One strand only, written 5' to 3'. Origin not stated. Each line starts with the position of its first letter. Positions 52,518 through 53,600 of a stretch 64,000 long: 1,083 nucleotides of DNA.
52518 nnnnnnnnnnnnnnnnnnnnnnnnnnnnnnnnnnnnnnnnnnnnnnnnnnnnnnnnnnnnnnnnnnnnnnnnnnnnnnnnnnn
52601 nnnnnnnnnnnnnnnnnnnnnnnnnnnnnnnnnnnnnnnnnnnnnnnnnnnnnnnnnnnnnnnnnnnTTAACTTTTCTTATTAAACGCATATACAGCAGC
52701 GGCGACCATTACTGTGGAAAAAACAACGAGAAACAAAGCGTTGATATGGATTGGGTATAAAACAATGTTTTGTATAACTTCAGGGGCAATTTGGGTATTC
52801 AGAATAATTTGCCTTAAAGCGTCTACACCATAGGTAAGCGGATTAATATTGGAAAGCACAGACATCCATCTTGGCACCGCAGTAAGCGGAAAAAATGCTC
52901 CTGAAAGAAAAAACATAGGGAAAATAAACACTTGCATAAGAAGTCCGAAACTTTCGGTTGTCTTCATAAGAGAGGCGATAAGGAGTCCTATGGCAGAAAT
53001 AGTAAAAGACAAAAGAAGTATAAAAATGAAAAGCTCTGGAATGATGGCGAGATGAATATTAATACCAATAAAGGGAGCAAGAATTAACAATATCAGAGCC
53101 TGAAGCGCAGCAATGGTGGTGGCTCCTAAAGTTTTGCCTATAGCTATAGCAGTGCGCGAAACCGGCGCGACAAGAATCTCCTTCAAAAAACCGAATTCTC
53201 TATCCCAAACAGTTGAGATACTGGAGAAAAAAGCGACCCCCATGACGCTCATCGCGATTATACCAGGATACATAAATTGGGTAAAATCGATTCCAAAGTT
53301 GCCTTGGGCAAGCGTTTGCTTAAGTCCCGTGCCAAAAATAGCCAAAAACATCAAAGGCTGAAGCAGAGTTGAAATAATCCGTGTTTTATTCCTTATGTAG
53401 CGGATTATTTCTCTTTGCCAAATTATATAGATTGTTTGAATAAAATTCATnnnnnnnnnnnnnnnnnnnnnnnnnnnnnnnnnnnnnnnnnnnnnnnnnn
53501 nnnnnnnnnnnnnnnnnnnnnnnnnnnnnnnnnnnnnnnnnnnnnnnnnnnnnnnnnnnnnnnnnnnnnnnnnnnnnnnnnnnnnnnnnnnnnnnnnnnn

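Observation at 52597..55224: GC-richer 2.6-kb cassette bounded by 49/50-identical 50-bp inverted repeats, 55 nt from tRNA-Val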

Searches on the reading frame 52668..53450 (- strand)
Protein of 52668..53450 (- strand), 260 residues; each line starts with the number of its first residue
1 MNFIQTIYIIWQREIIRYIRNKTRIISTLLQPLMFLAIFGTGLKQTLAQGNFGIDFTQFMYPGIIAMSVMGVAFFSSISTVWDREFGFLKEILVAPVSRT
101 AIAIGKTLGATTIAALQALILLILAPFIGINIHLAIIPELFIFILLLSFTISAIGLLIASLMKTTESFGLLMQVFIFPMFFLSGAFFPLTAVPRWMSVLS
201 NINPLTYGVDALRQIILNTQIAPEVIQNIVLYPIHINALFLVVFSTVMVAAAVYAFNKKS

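Call 9: search_protein_families(library=pfam, proteins=[window:52668-53450:-], max_evalue=0.01)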
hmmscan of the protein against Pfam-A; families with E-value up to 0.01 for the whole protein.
window:52668-53450:- (260 aa): 3 families
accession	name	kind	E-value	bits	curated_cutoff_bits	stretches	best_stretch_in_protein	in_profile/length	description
PF01061.29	ABC2_membrane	-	5.9e-39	134.2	26.9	1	7-216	3-210/211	ABC-2 type transporter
PF12698.13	ABC2_membrane_3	-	1.3e-20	74.3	31.6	1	55-254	159-347/347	ABC-2 family transporter protein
PF12679.13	ABC2_membrane_2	-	7.8e-07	29.1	27.2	1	10-259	3-281/283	ABC-2 family transporter protein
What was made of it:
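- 52668..53450 (-): ABC-2 type permease, 260 aa, DrrB-like. PF01061 at 134 bits (call 9).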

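Call 10: find_encoding_contigs(protein=window:52668-53450:-, flank=10000, max_places=10)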
Protein window:52668-53450:- (260 aa): 2 contigs read that carry it; 2 places shown.
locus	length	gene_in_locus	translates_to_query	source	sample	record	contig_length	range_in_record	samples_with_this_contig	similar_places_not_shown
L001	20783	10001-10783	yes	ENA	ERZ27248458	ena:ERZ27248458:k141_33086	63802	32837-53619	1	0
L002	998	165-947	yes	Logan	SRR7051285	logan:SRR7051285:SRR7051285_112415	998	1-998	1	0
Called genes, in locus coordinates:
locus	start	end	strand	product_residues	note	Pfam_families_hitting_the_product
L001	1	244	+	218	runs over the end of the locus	PF01135:PCMT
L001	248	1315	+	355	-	PF02618:YceG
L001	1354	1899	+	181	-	PF01965:DJ-1_PfpI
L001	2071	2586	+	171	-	PF00466:Ribosomal_L10, PF27436:RL10_C (weak)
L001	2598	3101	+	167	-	PF16320:Ribosomal_L12_N, PF00542:Ribosomal_L12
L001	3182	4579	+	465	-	PF01142:TruD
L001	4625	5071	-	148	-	-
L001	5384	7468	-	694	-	-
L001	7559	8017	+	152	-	PF24694:LNS2_PITM1-3 (weak)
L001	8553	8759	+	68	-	-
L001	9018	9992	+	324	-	PF00005:ABC_tran, PF13304:AAA_21 (weak), PF13732:DrrA1-3_C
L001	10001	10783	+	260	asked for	PF01061:ABC2_membrane, PF12679:ABC2_membrane_2 (weak), PF12698:ABC2_membrane_3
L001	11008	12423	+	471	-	-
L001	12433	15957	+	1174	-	PF23381:Beta-prop_IFT122_1st, PF25174:Beta-prop_THOC3 (faint), PF13360:PQQ_2, PF23381:Beta-prop_IFT122_1st, PF23414:Beta-prop_EML_2, PF13570:Beta-prop_ACSF4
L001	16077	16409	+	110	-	-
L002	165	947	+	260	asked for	PF01061:ABC2_membrane, PF12679:ABC2_membrane_2 (weak), PF12698:ABC2_membrane_3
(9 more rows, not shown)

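Call 18: find_homologous_proteins(query=window:52668-53450:-, max_evalue=1e-30)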
Query window:52668-53450:- (260 aa): 7580 proteins with E <= 1e-30 among 8000 candidates; the best 120 are listed.
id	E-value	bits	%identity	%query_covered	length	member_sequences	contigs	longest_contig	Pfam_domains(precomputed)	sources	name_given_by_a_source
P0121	1.6e-142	491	91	100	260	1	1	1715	PF01061.30,PF12698.14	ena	-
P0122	1.7e-140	484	88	100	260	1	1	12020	PF01061.30,PF12698.14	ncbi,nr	ncbi:ABC transporter [Candidatus Parcubacteria bacterium]|nr:MAG: ABC transporter [Candidatus Parcub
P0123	3.5e-138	477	87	100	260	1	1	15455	PF01061.30,PF12698.14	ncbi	-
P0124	2.2e-135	468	87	100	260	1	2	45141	PF01061.30,PF12698.14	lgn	-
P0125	9.0e-134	462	83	100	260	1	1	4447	PF12679.14,PF01061.30,PF12698.14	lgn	-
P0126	4.2e-133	460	100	87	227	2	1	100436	PF12679.14,PF01061.30,PF12698.14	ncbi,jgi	-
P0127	2.2e-132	458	85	100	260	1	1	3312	PF01061.30,PF12698.14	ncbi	-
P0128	1.8e-131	455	83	100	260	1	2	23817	PF01061.30,PF12698.14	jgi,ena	-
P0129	1.1e-130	452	82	100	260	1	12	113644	PF01061.30,PF12698.14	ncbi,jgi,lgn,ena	-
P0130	1.2e-130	452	81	99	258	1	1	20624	PF01061.30,PF12698.14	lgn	-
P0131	9.7e-130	449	80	100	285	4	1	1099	PF01061.30,PF12698.14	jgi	-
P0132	5.5e-129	447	82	100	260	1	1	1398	PF01061.30,PF12698.14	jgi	jgi:ABC-2 type transport system permease protein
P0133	1.6e-126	439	81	100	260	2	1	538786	PF01061.30,PF12698.14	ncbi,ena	-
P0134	3.6e-126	437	80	100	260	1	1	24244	PF01061.30,PF12698.14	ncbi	-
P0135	1.6e-125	435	78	100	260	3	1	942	PF01061.30,PF12698.14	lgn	-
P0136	3.7e-125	434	78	100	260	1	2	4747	PF01061.30,PF12698.14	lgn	-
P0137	2.5e-124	431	77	100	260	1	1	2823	PF01061.30,PF12698.14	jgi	-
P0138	2.7e-124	431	80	100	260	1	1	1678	PF01061.30,PF12698.14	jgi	jgi:ABC-2 type transport system permease protein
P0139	6.4e-124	430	78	100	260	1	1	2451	PF01061.30,PF12698.14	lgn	-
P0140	4.0e-122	424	78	100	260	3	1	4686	PF01061.30,PF12698.14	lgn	-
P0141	7.7e-122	423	78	100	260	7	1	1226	PF01061.30,PF12698.14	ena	-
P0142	2.4e-121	422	78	100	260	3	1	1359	PF01061.30,PF12698.14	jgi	-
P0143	2.7e-121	422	78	100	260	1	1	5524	PF01061.30,PF12698.14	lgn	-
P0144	3.3e-121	421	77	100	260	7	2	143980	PF01061.30,PF12698.14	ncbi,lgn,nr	ncbi:MAG: ABC transporter permease [Patescibacteria group bacterium]|nr:ABC transporter permease [Pa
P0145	5.5e-121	420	77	100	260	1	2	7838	PF01061.30,PF12698.14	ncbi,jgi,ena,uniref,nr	ncbi:MAG: ABC transporter [Candidatus Harrisonbacteria bacterium CG10_big_fil_rev_8_21_14_0_10_49_15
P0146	5.9e-121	420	77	100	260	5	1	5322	PF12679.14,PF01061.30,PF12698.14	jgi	jgi:ABC-2 type transport system permease protein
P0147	9.8e-121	420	78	100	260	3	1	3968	PF12679.14,PF01061.30,PF12698.14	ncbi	-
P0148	3.6e-120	418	75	100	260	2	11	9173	PF01061.30,PF12698.14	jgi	-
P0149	4.1e-120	418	74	100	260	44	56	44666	PF01061.30,PF12698.14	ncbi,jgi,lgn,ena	ncbi:MAG: ABC transporter permease [Minisyncoccales bacterium]|jgi:ABC-2 type transport system perme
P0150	7.6e-120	417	76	98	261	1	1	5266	PF01061.30,PF12698.14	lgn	-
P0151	1.8e-119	416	76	100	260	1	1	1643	PF01061.30,PF12698.14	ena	-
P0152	4.0e-119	414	75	100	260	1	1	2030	PF01061.30,PF12698.14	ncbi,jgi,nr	ncbi:ABC transporter permease [Candidatus Falkowbacteria bacterium]|nr:ABC transporter permease [Can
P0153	5.4e-119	414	75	100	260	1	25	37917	PF01061.30,PF12698.14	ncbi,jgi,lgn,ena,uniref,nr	ncbi:MAG: hypothetical protein A3A02_02315 [Candidatus Buchananbacteria bacterium RIFCSPLOWO2_01_FUL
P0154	5.8e-119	414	76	100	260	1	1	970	PF01061.30,PF12698.14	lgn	-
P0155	6.1e-119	414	77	100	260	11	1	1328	PF01061.30,PF12698.14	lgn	-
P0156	6.6e-119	414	76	100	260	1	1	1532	PF01061.30,PF12698.14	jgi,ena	-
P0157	8.3e-119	413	76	100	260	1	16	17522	PF01061.30,PF12698.14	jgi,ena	-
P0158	9.6e-119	413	75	100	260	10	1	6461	PF01061.30,PF12698.14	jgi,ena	-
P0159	1.0e-118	413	75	100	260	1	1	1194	PF01061.30,PF12698.14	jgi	-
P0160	1.0e-118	413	76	100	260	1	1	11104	PF01061.30,PF12698.14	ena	-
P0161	1.1e-118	413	75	100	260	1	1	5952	PF01061.30,PF12698.14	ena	-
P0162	1.2e-118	413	75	100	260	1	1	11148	PF01061.30,PF12698.14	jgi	-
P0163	1.3e-118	413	75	99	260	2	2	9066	PF01061.30,PF12698.14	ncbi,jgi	jgi:ABC-2 type transport system permease protein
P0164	1.5e-118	413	76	100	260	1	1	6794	PF01061.30,PF12698.14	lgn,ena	-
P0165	1.5e-118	413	75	100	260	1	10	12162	PF01061.30,PF12698.14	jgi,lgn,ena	-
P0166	1.5e-118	412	75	100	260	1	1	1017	PF12679.14,PF01061.30,PF12698.14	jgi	-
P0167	1.9e-118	412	75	100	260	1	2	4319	PF01061.30,PF12698.14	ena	-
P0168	2.7e-118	412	75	100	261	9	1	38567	PF01061.30,PF12698.14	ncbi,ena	-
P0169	3.7e-118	411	75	100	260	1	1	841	PF01061.30,PF12698.14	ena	-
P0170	4.7e-118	411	75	99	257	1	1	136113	PF01061.30,PF12698.14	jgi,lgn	jgi:ABC-2 type transport system permease protein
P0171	6.0e-118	411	75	100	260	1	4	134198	PF01061.30,PF12698.14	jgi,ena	-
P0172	7.8e-118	410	75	100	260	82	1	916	PF01061.30,PF12698.14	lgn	-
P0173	1.3e-117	409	76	100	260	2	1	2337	PF01061.30,PF12698.14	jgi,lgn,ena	-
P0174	1.5e-117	409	74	100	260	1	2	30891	PF01061.30,PF12698.14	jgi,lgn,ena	-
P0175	1.9e-117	409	76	100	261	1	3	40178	PF01061.30,PF12698.14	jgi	-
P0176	4.1e-117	408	75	100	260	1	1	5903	PF01061.30,PF12698.14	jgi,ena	-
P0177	4.3e-117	408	75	100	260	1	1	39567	PF01061.30,PF12698.14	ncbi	ncbi:MAG: ABC transporter permease [Patescibacteria group bacterium]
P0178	4.6e-117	408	75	100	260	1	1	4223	PF01061.30,PF12698.14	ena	-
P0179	5.1e-117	408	74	100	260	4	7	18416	PF01061.30,PF12698.14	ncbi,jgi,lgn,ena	-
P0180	8.1e-117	407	75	100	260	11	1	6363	PF01061.30,PF12698.14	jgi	jgi:ABC-2 type transport system permease protein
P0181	2.5e-116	405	75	99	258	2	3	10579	PF01061.30,PF12698.14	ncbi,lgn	ncbi:MAG: ABC transporter permease [Candidatus Aenigmatarchaeota archaeon]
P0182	2.7e-116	405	74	100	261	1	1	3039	PF01061.30,PF12698.14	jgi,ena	-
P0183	3.0e-116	405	72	100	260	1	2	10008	PF01061.30,PF12698.14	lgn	-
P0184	3.2e-116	405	74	100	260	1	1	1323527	PF01061.30,PF12698.14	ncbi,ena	-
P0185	5.5e-116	404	74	100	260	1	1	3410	PF01061.30,PF12698.14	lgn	-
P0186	6.0e-116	404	75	99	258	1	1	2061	PF01061.30,PF12698.14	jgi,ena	-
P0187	9.8e-116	403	73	100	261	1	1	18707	PF01061.30,PF12698.14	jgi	-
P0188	1.2e-115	403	74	100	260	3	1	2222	PF01061.30,PF12698.14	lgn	-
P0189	1.3e-115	403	72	100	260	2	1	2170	PF01061.30,PF12698.14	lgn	-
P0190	1.6e-115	403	74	100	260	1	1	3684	PF01061.30,PF12698.14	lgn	-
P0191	2.2e-115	402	74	100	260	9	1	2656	PF01061.30,PF12698.14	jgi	jgi:ABC-2 type transport system permease protein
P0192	3.2e-115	402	74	99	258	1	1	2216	PF01061.30,PF12698.14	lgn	-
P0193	1.0e-114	400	72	100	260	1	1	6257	PF01061.30,PF12698.14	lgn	-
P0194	1.3e-114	400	73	100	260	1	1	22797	PF12679.14,PF01061.30,PF12698.14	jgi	-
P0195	1.4e-114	400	74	100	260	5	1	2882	PF12679.14,PF01061.30,PF12698.14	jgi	jgi:ABC-2 type transport system permease protein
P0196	1.5e-114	399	73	100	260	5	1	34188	PF01061.30,PF12698.14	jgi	jgi:ABC-2 type transport system permease protein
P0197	1.1e-113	397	72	100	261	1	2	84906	PF01061.30,PF12698.14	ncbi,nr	ncbi:ABC transporter [Candidatus Parcubacteria bacterium]|nr:MAG: ABC transporter [Candidatus Parcub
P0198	1.5e-113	396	72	100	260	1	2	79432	PF01061.30,PF12698.14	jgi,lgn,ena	-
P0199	1.8e-113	396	73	100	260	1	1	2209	PF01061.30,PF12698.14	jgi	jgi:ABC-2 type transport system permease protein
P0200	2.2e-113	396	70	100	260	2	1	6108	PF01061.30,PF12698.14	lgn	-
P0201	2.9e-113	395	72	100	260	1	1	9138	PF12679.14,PF01061.30,PF12698.14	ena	-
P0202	6.7e-113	394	71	100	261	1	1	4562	PF12679.14,PF01061.30,PF12698.14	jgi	jgi:ABC-2 type transport system permease protein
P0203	6.7e-113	394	71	100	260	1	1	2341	PF12679.14,PF01061.30,PF12698.14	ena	-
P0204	6.8e-113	394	71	100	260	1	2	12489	PF12679.14,PF01061.30,PF12698.14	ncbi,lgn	-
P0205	8.9e-113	394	71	100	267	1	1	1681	PF01061.30,PF12698.14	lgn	-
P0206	1.0e-112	393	71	100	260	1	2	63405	PF12679.14,PF01061.30,PF12698.14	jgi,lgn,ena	-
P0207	1.0e-112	393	72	100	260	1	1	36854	PF01061.30,PF12698.14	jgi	-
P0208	1.1e-112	393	70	99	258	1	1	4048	PF01061.30,PF12698.14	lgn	-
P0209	1.8e-112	393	71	100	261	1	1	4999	PF01061.30,PF12698.14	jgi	jgi:ABC-2 type transport system permease protein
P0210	2.3e-112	392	71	100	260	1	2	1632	PF01061.30,PF12698.14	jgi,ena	jgi:ABC-2 type transport system permease protein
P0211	3.3e-112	392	72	100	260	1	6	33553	PF12679.14,PF01061.30,PF12698.14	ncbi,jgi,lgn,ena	-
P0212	3.7e-112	392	70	100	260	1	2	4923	PF01061.30,PF12698.14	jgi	jgi:ABC-2 type transport system permease protein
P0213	5.0e-112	391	72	100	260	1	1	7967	PF01061.30,PF12698.14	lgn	-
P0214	5.1e-112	391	70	100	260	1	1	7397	PF12679.14,PF01061.30,PF12698.14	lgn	-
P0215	1.1e-111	390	70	100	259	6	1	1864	PF01061.30,PF12698.14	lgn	-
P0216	1.6e-111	390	71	99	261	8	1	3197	PF12679.14,PF01061.30,PF12698.14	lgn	-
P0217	2.1e-111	389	72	100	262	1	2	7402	PF01061.30,PF12698.14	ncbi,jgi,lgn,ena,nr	ncbi:MAG: ABC transporter [Candidatus Nealsonbacteria bacterium]|nr:MAG: ABC transporter [Candidatus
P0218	2.6e-111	389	70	100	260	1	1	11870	PF01061.30,PF12698.14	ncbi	-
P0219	2.8e-111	389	71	98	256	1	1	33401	PF01061.30,PF12698.14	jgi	jgi:ABC-2 type transport system permease protein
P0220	3.3e-111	388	71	100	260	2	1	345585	PF01061.30,PF12698.14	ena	-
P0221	3.9e-111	388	69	100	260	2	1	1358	PF12679.14,PF01061.30,PF12698.14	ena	-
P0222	5.6e-111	388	70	98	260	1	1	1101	PF01061.30,PF12698.14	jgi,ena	-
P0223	6.0e-111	388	75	94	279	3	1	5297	PF01061.30,PF12698.14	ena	-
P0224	6.9e-111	387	69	100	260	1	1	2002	PF12679.14,PF01061.30,PF12698.14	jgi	jgi:ABC-2 type transport system permease protein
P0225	7.0e-111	387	70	100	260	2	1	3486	PF01061.30,PF12698.14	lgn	-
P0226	8.0e-111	387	70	99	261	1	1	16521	PF12679.14,PF01061.30,PF12698.14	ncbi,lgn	-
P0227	1.0e-110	387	69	100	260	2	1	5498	PF12679.14,PF01061.30,PF12698.14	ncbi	-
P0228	1.7e-110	386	71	100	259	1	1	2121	PF01061.30,PF12698.14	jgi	jgi:ABC-2 type transport system permease protein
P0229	2.3e-110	386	70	100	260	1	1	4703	PF12679.14,PF01061.30,PF12698.14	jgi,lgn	-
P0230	2.9e-110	385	69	100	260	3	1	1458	PF01061.30,PF12698.14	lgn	-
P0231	3.2e-110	385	70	100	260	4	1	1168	PF01061.30,PF12698.14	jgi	-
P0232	3.6e-110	385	72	100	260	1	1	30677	PF01061.30,PF12698.14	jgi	jgi:ABC-2 type transport system permease protein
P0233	3.9e-110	385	69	100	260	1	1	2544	PF12679.14,PF01061.30,PF12698.14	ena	-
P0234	9.6e-110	384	70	100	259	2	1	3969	PF01061.30,PF12698.14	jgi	-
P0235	1.4e-109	383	69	100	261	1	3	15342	PF12679.14,PF01061.30,PF12698.14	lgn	-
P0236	1.7e-109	383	68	100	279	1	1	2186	PF12679.14,PF01061.30,PF12698.14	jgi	-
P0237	1.8e-109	383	74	98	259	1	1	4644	PF01061.30,PF12698.14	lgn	-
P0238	1.9e-109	383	70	100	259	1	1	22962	PF01061.30,PF12698.14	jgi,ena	-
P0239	2.4e-109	382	71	100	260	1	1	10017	PF01061.30,PF12698.14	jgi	-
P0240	2.7e-109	382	70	100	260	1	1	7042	PF01061.30,PF12698.14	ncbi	ncbi:MAG: ABC transporter permease [Patescibacteria group bacterium]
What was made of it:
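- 52668..53450 (-): More than 7500 homologues, the top 120 at 68-91% identity and almost all from Patescibacteria (call 18).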

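Call 20: find_encoding_contigs(protein=P0126, flank=6000, max_places=4)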
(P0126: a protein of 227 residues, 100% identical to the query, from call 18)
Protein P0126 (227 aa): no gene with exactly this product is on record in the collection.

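Call 21: find_encoding_contigs(protein=P0122, flank=6000, max_places=3)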
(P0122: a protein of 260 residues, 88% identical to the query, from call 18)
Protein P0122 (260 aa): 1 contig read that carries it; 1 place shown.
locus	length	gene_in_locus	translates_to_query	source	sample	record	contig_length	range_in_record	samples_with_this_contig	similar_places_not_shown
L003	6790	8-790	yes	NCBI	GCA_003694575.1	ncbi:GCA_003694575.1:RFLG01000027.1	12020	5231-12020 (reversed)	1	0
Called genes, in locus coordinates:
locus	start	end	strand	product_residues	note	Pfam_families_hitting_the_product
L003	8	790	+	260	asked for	PF01061:ABC2_membrane, PF12698:ABC2_membrane_3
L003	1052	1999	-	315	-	-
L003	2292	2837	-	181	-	-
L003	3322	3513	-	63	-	-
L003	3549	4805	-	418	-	PF27218:MJ0043_C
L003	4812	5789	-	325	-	PF01933:CofD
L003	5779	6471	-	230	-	PF00483:NTP_transferase, PF12804:NTP_transf_3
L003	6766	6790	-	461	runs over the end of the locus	-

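Call 22: find_encoding_contigs(protein=P0123, flank=6000, max_places=3)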
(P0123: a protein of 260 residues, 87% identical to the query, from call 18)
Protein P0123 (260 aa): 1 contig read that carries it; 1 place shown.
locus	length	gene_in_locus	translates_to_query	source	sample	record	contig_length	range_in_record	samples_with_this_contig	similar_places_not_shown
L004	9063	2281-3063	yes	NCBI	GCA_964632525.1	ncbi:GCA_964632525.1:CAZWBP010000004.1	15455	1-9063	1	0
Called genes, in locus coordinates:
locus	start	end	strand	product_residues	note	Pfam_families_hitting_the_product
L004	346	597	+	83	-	-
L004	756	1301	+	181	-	-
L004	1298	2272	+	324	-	PF00005:ABC_tran, PF13304:AAA_21 (faint), PF13732:DrrA1-3_C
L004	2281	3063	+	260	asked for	PF01061:ABC2_membrane, PF12698:ABC2_membrane_3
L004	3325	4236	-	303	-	-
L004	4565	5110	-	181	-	-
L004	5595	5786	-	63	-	-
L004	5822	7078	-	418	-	PF27218:MJ0043_C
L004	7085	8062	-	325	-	PF01933:CofD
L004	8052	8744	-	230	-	PF00483:NTP_transferase, PF12804:NTP_transf_3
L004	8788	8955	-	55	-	-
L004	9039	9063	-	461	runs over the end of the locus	-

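Call 23: find_encoding_contigs(protein=P0124, flank=6000, max_places=3)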
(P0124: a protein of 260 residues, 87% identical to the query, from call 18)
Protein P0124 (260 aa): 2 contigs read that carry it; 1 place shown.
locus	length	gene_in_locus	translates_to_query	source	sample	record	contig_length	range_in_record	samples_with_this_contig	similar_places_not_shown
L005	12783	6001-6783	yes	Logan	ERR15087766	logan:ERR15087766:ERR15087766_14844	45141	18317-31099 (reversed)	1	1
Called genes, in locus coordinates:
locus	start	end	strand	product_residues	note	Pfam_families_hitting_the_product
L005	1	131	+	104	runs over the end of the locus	-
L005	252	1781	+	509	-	PF03717:PBP_dimer, PF00905:Transpeptidase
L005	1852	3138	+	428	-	PF08245:Mur_ligase_M, PF02875:Mur_ligase_C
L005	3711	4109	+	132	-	PF04014:MazE_antitoxin (weak)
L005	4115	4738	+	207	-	PF02525:Flavodoxin_2, PF03358:FMN_red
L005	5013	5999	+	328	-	PF00005:ABC_tran, PF13304:AAA_21 (weak), PF13732:DrrA1-3_C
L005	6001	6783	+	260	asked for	PF01061:ABC2_membrane, PF12698:ABC2_membrane_3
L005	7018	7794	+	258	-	PF00121:TIM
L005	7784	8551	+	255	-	PF04402:SIMPL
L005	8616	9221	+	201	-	PF04138:GtrA_DPMS_TM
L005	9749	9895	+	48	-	-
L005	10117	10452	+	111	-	PF02482:Ribosomal_S30AE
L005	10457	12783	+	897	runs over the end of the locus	PF07517:SecA_DEAD, PF01043:SecA_PP_bind, PF21090:P-loop_SecA, PF07516:SecA_SW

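Call 27: find_related_loci(query=window:52668-53450:-, collection=genome_contigs, flank=6000)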
Query window:52668-53450:- (260 aa) in genome_contigs; peptide patterns used: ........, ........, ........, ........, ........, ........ (x = any residue, [..] = any of these).
600 stretches matched a pattern (row limit reached: there are more); 499 encode a relative of the query (tblastn E <= 1e-3); the best 80 are kept; 80 distinct loci.
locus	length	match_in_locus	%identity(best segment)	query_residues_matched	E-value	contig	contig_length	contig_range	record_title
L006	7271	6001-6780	77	1-260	2e-133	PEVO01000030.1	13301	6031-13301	MAG: Candidatus Berkelbacteria bacterium CG06_land_8_20_14_3_00_43_10 CG06_land_8_20_14_3.00_150_scaffold_5006_c, whole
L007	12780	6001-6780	76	1-260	1e-131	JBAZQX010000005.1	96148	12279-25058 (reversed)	MAG: Candidatus Doudnabacteria bacterium isolate SO_2017_SWC_9 scaffold_261_c1_LP-4_2017, whole genome shotgun sequence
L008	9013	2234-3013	75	1-260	1e-130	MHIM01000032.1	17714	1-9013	MAG: Candidatus Buchananbacteria bacterium RIFCSPLOWO2_01_FULL_39_33 rifcsplowo2_01_scaffold_6344, whole genome shotgun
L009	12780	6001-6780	74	1-260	2e-128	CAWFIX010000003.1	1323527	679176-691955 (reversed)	MAG: Candidatus Uhrbacteria bacterium isolate MFD04716.bin.1.309 genome assembly, contig: contig_8561, whole genome shot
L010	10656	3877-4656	82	1-260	7e-128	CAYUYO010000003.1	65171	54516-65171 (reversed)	MAG TPA_asm: uncultured Candidatus Saccharibacteria bacterium isolate SRP178699_co1_489 genome assembly, contig: NODE_34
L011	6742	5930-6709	77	1-260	5e-126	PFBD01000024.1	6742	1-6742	MAG: Candidatus Harrisonbacteria bacterium CG10_big_fil_rev_8_21_14_0_10_49_15 CG10_8_21_14_0.10_scaffold_12944_c, whole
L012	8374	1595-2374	75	1-260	3e-125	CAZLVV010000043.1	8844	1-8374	MAG TPA_asm: uncultured Gammaproteobacteria bacterium isolate binchicken_co246_359 genome assembly, contig: NODE_10414_l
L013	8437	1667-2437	75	4-260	1e-123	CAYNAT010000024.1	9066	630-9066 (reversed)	MAG TPA_asm: uncultured Candidatus Saccharibacteria bacterium isolate binchicken_co89_644 genome assembly, contig: NODE_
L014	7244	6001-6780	71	1-260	3e-121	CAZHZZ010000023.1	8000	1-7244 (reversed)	MAG TPA_asm: uncultured Gammaproteobacteria bacterium isolate binchicken_co275_502 genome assembly, contig: NODE_15352_l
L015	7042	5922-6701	70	1-260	1e-120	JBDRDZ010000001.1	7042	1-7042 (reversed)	MAG: Patescibacteria group bacterium isolate MEGAHIT-group-1.29 k141_1766644, whole genome shotgun sequence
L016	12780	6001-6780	74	1-260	5e-119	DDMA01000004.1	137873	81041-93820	MAG TPA_asm: Patescibacteria group bacterium UBA2558 UBA2558_contig_161, whole genome shotgun sequence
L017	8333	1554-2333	68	1-260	2e-118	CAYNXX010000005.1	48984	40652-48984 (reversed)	MAG TPA_asm: uncultured Candidatus Saccharibacteria bacterium isolate SRP093762_co1_181 genome assembly, contig: NODE_45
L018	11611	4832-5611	70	1-260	2e-118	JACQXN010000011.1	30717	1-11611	MAG: Candidatus Portnoybacteria bacterium isolate NC_groundwater_1516_Pr4_B-0.1um_40_5 SR1-18-B1_scaffold_34345, whole g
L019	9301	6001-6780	72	1-260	2e-117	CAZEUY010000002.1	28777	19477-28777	MAG TPA_asm: uncultured Candidatus Saccharibacteria bacterium isolate SRP178699_co2_75 genome assembly, contig: NODE_856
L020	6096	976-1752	68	1-260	4e-117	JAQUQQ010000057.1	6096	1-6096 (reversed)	MAG: Candidatus Moraniibacteriota bacterium isolate STD1_53 NODE_46127_length_6096_cov_4.939521_Sandtown_D1, whole genom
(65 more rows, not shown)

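Call 52: find_encoding_contigs(protein=P0121, flank=6000, max_places=3)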
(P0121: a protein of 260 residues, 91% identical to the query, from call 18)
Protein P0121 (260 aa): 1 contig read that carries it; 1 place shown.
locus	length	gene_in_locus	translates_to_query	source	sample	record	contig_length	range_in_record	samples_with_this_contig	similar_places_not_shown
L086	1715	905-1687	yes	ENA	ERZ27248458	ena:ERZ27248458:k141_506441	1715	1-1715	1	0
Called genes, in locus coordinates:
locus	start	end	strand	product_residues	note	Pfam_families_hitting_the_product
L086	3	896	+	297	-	?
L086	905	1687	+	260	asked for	PF01061:ABC2_membrane, PF12698:ABC2_membrane_3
